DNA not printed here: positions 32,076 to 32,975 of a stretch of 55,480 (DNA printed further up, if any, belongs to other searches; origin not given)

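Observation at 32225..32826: Complete histidine-phosphatase (RHG/PGAM-superfamily) domain inserted in frame inside isoleucyl-tRNA synthetase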

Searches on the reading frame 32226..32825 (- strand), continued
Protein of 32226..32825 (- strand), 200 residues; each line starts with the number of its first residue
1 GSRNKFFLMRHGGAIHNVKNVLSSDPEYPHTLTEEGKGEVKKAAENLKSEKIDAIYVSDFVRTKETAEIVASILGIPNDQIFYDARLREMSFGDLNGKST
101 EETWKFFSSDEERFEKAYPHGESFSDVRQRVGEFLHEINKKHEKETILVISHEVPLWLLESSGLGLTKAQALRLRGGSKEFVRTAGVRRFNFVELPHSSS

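Call 55: search_protein_families(library=pfam, proteins=[P0278, P0279, P0282, P0355, P0385, P0380, P0319, P0310, P0297], max_evalue=0.001)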
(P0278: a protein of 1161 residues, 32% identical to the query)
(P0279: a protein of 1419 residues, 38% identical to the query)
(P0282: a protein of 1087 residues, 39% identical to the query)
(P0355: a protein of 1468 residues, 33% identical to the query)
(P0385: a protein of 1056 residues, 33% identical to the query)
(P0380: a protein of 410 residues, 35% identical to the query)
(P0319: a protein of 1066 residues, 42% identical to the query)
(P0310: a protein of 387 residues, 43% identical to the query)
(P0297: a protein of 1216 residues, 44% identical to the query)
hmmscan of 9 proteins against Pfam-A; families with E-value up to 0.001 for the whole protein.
P0278 (1161 aa): 3 families
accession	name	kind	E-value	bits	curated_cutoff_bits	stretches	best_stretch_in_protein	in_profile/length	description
PF00300.27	His_Phos_1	-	9.9e-126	417.3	21.7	4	427-595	1-167/194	Histidine phosphatase superfamily (branch 1)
PF00133.28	tRNA-synt_1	-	1.6e-74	251.6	22.7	2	14-417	2-198/414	tRNA synthetases class I (I, L, M and V)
PF09334.17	tRNA-synt_1g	-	1e-12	48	20.1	1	42-185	8-135/391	tRNA synthetases class I (M)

P0279 (1419 aa): 5 families
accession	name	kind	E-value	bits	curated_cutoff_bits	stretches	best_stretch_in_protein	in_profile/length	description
PF00133.28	tRNA-synt_1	-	8.4e-131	437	22.7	2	22-568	2-314/414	tRNA synthetases class I (I, L, M and V)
PF00300.27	His_Phos_1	-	3.1e-58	197.1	21.7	2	889-1035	1-156/194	Histidine phosphatase superfamily (branch 1)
PF08264.19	Anticodon_1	-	1.6e-27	96.6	25.1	1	1069-1214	1-146/148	Anticodon-binding domain of tRNA ligase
PF19302.4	DUF5915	-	2.6e-22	79.8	27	1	1232-1416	3-194/195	Domain of unknown function (DUF5915)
PF09334.17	tRNA-synt_1g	-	3.9e-15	56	20.1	2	52-191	8-128/391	tRNA synthetases class I (M)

P0282 (1087 aa): 3 families
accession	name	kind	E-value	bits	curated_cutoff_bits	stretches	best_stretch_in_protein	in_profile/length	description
PF00133.28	tRNA-synt_1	-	1.5e-135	452.6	22.7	3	21-528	2-285/414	tRNA synthetases class I (I, L, M and V)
PF00300.27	His_Phos_1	-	6.9e-69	231.8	21.7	2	541-697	1-163/194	Histidine phosphatase superfamily (branch 1)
PF09334.17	tRNA-synt_1g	-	1.1e-16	61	20.1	2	51-190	8-128/391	tRNA synthetases class I (M)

P0355 (1468 aa): 5 families
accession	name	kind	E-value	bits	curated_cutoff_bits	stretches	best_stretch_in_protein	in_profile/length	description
PF00133.28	tRNA-synt_1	-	3e-124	415.4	22.7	2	24-529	2-266/414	tRNA synthetases class I (I, L, M and V)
PF00300.27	His_Phos_1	-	8.8e-81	270.6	21.7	2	755-938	2-182/194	Histidine phosphatase superfamily (branch 1)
PF19302.4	DUF5915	-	1.1e-23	84.2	27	1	1288-1467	2-194/195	Domain of unknown function (DUF5915)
PF08264.19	Anticodon_1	-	7.3e-22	78.3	25.1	1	1118-1265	1-144/148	Anticodon-binding domain of tRNA ligase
PF09334.17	tRNA-synt_1g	-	3e-12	46.4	20.1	1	67-119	8-60/391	tRNA synthetases class I (M)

P0385 (1056 aa): 6 families
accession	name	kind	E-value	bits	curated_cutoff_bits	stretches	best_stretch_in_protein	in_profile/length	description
PF00300.27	His_Phos_1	-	2.3e-83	279.1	21.7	2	341-522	3-184/194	Histidine phosphatase superfamily (branch 1)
PF00133.28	tRNA-synt_1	-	6e-65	220.1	22.7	2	519-645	288-413/414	tRNA synthetases class I (I, L, M and V)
PF08264.19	Anticodon_1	-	1.2e-25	90.6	25.1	1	693-851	1-145/148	Anticodon-binding domain of tRNA ligase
PF19302.4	DUF5915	-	3.7e-21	76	27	1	876-1028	5-168/195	Domain of unknown function (DUF5915)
PF09334.17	tRNA-synt_1g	-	1.9e-08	33.9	20.1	1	594-659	314-378/391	tRNA synthetases class I (M)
PF01406.26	tRNA-synt_1e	-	0.00023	21.1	27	1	581-655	228-299/301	tRNA synthetases class I (C) catalytic domain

P0380 (410 aa): 1 family
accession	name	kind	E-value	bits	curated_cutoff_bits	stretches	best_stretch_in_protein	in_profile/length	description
PF00300.27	His_Phos_1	-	2.1e-101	337.9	21.7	2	213-405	1-193/194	Histidine phosphatase superfamily (branch 1)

P0319 (1066 aa): 8 families
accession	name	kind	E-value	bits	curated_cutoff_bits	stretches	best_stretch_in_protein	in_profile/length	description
PF00133.28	tRNA-synt_1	-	2.4e-100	336.6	22.7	2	18-677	2-270/414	tRNA synthetases class I (I, L, M and V)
PF00300.27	His_Phos_1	-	1.5e-39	136.1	21.7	1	680-854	1-176/194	Histidine phosphatase superfamily (branch 1)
PF13673.13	Acetyltransf_10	-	1.2e-16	61.3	23.6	1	949-1063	21-126/128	Acetyltransferase (GNAT) domain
PF00583.31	Acetyltransf_1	-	1.6e-12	48.1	20.7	1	935-1044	3-116/116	Acetyltransferase (GNAT) family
PF01797.21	Y1_Tnp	-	7e-12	46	23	1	340-461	17-120/121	Transposase IS200 like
PF13508.13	Acetyltransf_7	-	9.2e-12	45.6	27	1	966-1046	3-84/84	Acetyltransferase (GNAT) domain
PF09334.17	tRNA-synt_1g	-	8.1e-10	38.5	20.1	1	48-193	8-134/391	tRNA synthetases class I (M)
PF13420.13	Acetyltransf_4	-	1.6e-05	25.4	24.3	1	967-1048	51-138/155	Acetyltransferase (GNAT) domain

P0310 (387 aa): 2 families
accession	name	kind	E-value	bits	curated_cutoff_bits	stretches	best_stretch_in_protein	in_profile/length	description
PF01300.24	Sua5_yciO_yrdC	-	7.5e-40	136.7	25.1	1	16-188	3-178/178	Telomere recombination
PF00300.27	His_Phos_1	-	7.3e-28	98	21.7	1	196-368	2-169/194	Histidine phosphatase superfamily (branch 1)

P0297 (1216 aa): 7 families
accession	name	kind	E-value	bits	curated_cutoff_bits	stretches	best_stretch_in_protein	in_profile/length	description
PF00133.28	tRNA-synt_1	-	2.2e-112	376.3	22.7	2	9-513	1-256/414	tRNA synthetases class I (I, L, M and V)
PF00300.27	His_Phos_1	-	1.5e-36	126.4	21.7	1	556-715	2-162/194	Histidine phosphatase superfamily (branch 1)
PF08264.19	Anticodon_1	-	1.1e-32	113.3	25.1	1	940-1084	1-145/148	Anticodon-binding domain of tRNA ligase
PF19302.4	DUF5915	-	3e-18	66.5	27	1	1119-1211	98-187/195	Domain of unknown function (DUF5915)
PF09334.17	tRNA-synt_1g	-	3.9e-16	59.2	20.1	1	820-900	295-375/391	tRNA synthetases class I (M)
PF01406.26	tRNA-synt_1e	-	6.2e-05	22.9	27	1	845-882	246-283/301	tRNA synthetases class I (C) catalytic domain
PF01921.24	tRNA-synt_1f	-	0.0003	20.3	27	1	844-904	274-333/360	tRNA synthetases class I (K)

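Call 69: search_protein_families(library=ncbifam, proteins=[P0278, P0279, P0310], max_evalue=1e-10)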
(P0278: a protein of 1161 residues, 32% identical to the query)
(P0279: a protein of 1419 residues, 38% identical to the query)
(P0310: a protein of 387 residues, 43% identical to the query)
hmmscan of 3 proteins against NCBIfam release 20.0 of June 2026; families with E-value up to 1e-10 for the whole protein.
P0278 (1161 aa): 33 families (the best 25 are shown)
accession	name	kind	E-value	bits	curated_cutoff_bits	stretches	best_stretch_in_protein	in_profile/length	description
NF004349.1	PRK05729.1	equivalog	1.3e-122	410.8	704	3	2-225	1-229/860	valine--tRNA ligase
TIGR00422.1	valS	equivalog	1.5e-113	380.5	612.1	3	1-225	1-235/863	valine--tRNA ligase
NF011492.0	PRK14900.1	equivalog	5.8e-90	302.5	1783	3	2-225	10-244/1044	valine--tRNA ligase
TIGR03162.1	ribazole_cobC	equivalog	2.3e-81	271.4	162.9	3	887-1048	1-168/176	alpha-ribazole phosphatase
NF005567.0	PRK07238.1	equivalog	1.5e-72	245.1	326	3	423-585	176-336/378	bifunctional RNase H/acid phosphatase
NF038349.1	dPGM_arch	equivalog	8.8e-72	241.1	225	4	888-1013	2-124/194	2,3-diphosphoglycerate-dependent phosphoglycerate mutase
NF002901.0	PRK03482.1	equivalog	9.5e-68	228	261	3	426-584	3-159/215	2,3-diphosphoglycerate-dependent phosphoglycerate mutase GpmB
TIGR00392.1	ileS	equivalog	9.5e-59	199.4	621.4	1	5-417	6-430/861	isoleucine--tRNA ligase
NF009687.0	PRK13208.1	equivalog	1.6e-58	198.6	738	2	2-225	7-234/801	valine--tRNA ligase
NF011580.0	PRK15004.1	equivalog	4.3e-58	196.6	250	3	886-1047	2-172/203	adenosylcobalamin/alpha-ribazole phosphatase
NF045917.1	PhserinePhPspA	equivalog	3.6e-52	177.1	350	2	426-623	3-197/211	phosphoserine phosphatase PspA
TIGR03848.1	MSMEG_4193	subfamily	1.1e-48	165.4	203.85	2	887-980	2-94/204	MSMEG_4193 family putative phosphomutase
TIGR00249.1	sixA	equivalog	1.1e-36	126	74.5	0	887-966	3-79/154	phosphohistidine phosphatase SixA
NF002339.0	PRK01295.1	equivalog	1.2e-36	126.1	316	1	885-977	3-98/206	2,3-bisphosphoglycerate-dependent phosphoglycerate mutase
NF009993.0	PRK13462.1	equivalog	1.4e-34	119.5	226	1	884-1031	5-154/203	acid phosphatase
NF040702.1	ileS_w_GNAT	exception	5.6e-31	107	1999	1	28-196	42-218/1100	isoleucine--tRNA ligase, N-acetyltransferase domain-containing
TIGR01258.1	pgm_1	subfamily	2.2e-28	99.3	81.7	1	885-955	1-73/245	2,3-bisphosphoglycerate-dependent phosphoglycerate mutase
NF010713.0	PRK14115.1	equivalog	1.3e-25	90.1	305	1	885-974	2-94/248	2,3-diphosphoglycerate-dependent phosphoglycerate mutase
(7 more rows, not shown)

P0279 (1419 aa): 28 families (the best 25 are shown)
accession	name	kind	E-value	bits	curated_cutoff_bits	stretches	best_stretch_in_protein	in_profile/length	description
TIGR00392.1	ileS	equivalog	3.4e-245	816.2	621.4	3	16-576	9-559/861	isoleucine--tRNA ligase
NF000258.1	MupB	exception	6.1e-175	583.8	1900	3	19-587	9-547/1033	mupirocin-resistant isoleucine--tRNA ligase MupB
NF000257.1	MupA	exception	2.8e-173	578.2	1900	3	20-566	10-522/1024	mupirocin-resistant isoleucine--tRNA ligase MupA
TIGR00422.1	valS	equivalog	1.6e-107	360.6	612.1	4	15-242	7-225/863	valine--tRNA ligase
NF009687.0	PRK13208.1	equivalog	1.6e-101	340.8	738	4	14-244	11-226/801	valine--tRNA ligase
NF004349.1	PRK05729.1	equivalog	5.2e-86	289.6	704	4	15-206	6-191/860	valine--tRNA ligase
NF040702.1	ileS_w_GNAT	exception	1.9e-81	274.1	1999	3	19-264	23-276/1100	isoleucine--tRNA ligase, N-acetyltransferase domain-containing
NF011492.0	PRK14900.1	equivalog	6.1e-48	163.4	1783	2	334-568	270-472/1044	valine--tRNA ligase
NF000540.1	alt_ValS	exception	5.2e-46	157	900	1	393-568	336-514/827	valine--tRNA ligase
NF038349.1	dPGM_arch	equivalog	3.5e-42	144.5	225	2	890-1036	2-147/194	2,3-diphosphoglycerate-dependent phosphoglycerate mutase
NF008957.0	PRK12300.1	subfamily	8e-42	143.2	677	1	18-350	9-316/946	leucine--tRNA ligase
NF005567.0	PRK07238.1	equivalog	1e-38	133.6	326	2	880-1030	171-330/378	bifunctional RNase H/acid phosphatase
TIGR00396.1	leuS_bact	equivalog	1.5e-35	122.6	548.4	1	19-195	7-164/843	leucine--tRNA ligase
TIGR03162.1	ribazole_cobC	equivalog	6.9e-35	120.1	162.9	2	580-729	2-151/176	alpha-ribazole phosphatase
TIGR00395.1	leuS_arch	equivalog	6.9e-34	117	648.5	1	19-350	4-310/938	leucine--tRNA ligase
NF045917.1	PhserinePhPspA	equivalog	1.6e-28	99.9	350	2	888-1030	3-154/211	phosphoserine phosphatase PspA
TIGR00249.1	sixA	equivalog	1.9e-19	70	74.5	0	580-656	4-71/154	phosphohistidine phosphatase SixA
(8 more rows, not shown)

P0310 (387 aa): 8 families
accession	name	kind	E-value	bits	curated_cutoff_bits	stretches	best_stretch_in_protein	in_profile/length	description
TIGR00057.1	TIGR00057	equivalog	4.5e-43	146.8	123.2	1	5-190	7-193/202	L-threonylcarbamoyladenylate synthase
NF038349.1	dPGM_arch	equivalog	5.2e-24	85.2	225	1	197-364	3-155/194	2,3-diphosphoglycerate-dependent phosphoglycerate mutase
NF007919.1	PRK10634.1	equivalog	9.5e-19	67.6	175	1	12-170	1-162/176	L-threonylcarbamoyladenylate synthase type 1 TsaC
NF045917.1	PhserinePhPspA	equivalog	1.6e-17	63.9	350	1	194-357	3-161/211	phosphoserine phosphatase PspA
TIGR03162.1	ribazole_cobC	equivalog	1.1e-16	60.7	162.9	1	197-366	3-164/176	alpha-ribazole phosphatase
NF002901.0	PRK03482.1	equivalog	5.3e-13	49.1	261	1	195-360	4-164/215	2,3-diphosphoglycerate-dependent phosphoglycerate mutase GpmB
NF005567.0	PRK07238.1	equivalog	4e-12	46.2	326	1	190-353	175-333/378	bifunctional RNase H/acid phosphatase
TIGR03848.1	MSMEG_4193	subfamily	1.5e-11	44.2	203.85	1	196-347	3-153/204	MSMEG_4193 family putative phosphomutase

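Call 72: list_cluster_members(proteins=[P0278, P0279, P0282, P0310, P0319, P0355, P0380, P0385, P0121])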
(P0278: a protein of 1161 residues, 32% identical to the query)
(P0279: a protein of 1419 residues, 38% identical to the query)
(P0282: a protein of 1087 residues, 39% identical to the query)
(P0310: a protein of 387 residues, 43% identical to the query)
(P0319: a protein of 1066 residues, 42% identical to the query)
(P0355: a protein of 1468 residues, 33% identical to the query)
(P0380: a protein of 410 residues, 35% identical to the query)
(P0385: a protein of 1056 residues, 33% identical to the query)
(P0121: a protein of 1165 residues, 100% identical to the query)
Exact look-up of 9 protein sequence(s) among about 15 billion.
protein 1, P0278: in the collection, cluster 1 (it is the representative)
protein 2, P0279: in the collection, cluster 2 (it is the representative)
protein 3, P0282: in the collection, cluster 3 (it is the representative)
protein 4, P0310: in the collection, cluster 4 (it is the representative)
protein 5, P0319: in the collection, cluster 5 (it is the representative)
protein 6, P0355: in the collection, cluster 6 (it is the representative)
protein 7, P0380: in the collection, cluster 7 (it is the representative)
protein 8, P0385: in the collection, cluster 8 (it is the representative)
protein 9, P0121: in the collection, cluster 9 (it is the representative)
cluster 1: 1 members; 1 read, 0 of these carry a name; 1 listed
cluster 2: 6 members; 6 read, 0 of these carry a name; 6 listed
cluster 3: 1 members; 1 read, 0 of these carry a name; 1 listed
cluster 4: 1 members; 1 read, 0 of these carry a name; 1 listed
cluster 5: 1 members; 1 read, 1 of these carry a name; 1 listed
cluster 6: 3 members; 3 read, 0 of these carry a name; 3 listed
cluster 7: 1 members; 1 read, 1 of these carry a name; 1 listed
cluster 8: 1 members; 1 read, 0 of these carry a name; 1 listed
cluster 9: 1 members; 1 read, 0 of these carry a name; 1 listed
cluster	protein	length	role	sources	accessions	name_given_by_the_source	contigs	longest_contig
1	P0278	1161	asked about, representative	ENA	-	-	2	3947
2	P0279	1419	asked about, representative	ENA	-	-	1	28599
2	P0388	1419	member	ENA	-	-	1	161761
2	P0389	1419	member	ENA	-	-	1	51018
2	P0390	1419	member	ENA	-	-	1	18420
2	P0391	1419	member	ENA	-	-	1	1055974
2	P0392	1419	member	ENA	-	-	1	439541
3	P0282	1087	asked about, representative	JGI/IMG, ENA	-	-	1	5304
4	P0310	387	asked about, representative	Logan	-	-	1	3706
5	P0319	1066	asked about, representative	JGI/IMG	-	isoleucyl-tRNA synthetase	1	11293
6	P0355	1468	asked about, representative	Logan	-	-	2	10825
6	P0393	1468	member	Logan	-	-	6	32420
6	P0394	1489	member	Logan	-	-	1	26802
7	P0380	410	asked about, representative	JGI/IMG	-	broad specificity phosphatase PhoE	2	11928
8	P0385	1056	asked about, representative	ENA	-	-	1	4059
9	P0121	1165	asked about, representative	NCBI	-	-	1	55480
